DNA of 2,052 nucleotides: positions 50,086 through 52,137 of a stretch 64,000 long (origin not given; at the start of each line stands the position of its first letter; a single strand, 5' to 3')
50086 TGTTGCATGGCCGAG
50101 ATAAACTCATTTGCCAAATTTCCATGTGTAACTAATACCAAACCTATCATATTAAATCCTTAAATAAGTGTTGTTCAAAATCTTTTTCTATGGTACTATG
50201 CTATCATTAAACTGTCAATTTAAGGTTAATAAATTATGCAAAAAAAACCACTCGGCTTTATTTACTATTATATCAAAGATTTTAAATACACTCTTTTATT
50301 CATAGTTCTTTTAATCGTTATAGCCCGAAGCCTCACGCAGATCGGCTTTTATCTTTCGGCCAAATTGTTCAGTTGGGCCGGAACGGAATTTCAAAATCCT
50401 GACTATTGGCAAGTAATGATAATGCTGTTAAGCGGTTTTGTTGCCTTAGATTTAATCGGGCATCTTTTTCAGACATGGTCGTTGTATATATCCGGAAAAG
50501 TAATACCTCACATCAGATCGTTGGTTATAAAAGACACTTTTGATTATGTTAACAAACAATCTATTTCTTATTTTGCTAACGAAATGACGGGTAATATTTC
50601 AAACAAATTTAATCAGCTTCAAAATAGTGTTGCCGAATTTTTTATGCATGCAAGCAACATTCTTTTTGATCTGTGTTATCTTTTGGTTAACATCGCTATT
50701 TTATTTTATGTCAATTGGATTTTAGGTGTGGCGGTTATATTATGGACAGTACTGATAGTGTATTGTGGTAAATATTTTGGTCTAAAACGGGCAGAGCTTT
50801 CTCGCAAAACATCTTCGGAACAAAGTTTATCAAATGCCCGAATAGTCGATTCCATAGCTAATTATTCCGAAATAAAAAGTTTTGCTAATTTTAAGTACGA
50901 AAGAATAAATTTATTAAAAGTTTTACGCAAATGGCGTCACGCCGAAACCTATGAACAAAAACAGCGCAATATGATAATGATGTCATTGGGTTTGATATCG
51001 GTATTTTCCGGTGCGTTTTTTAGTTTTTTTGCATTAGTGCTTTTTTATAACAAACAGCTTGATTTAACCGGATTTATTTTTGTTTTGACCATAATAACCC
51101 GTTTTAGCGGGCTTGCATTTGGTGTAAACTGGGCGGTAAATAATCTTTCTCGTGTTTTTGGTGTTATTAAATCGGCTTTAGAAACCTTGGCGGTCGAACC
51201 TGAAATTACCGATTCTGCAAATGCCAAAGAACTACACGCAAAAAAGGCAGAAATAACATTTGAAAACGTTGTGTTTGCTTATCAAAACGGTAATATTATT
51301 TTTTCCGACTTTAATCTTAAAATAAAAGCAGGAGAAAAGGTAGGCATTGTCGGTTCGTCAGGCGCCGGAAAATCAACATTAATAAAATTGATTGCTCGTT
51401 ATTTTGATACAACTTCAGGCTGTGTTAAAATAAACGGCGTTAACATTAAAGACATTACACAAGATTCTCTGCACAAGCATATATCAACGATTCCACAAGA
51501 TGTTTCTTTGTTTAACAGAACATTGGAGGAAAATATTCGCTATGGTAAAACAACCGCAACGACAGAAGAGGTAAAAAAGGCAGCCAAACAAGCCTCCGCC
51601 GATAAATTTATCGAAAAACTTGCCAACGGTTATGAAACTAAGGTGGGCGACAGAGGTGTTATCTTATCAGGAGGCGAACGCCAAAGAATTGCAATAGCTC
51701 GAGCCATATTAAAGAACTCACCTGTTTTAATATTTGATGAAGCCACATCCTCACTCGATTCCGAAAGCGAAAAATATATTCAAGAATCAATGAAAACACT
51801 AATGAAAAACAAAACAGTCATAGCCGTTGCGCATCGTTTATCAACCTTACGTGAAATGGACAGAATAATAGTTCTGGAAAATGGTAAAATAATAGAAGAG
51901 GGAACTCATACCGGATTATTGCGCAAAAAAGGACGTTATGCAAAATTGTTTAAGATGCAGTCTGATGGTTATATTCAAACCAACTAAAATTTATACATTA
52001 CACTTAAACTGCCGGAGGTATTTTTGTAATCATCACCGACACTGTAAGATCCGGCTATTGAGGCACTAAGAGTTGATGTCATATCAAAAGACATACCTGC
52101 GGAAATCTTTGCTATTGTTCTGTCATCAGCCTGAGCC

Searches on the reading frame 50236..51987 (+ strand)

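Call 4: search_protein_families(library=pfam, proteins=[window:50236-51987:+])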
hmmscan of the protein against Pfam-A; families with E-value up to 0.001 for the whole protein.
window:50236-51987:+ (583 aa): 5 families
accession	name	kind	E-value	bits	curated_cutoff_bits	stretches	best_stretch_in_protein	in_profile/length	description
PF00005.33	ABC_tran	-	1.1e-34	120.4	25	1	357-505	2-137/137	ABC transporter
PF00664.28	ABC_membrane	-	7.3e-19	68.9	28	1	20-290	1-270/274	ABC transporter transmembrane region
PF02463.25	SMC_N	-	7.2e-07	29.3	40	1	370-547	28-211/220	RecF/RecN/SMC N terminal domain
PF03266.21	NTPase_1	-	3.9e-05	24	23.9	0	368-449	1-84/168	NTPase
PF06414.18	Zeta_toxin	-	0.00063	19.7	22.3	0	371-408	21-58/199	Zeta toxin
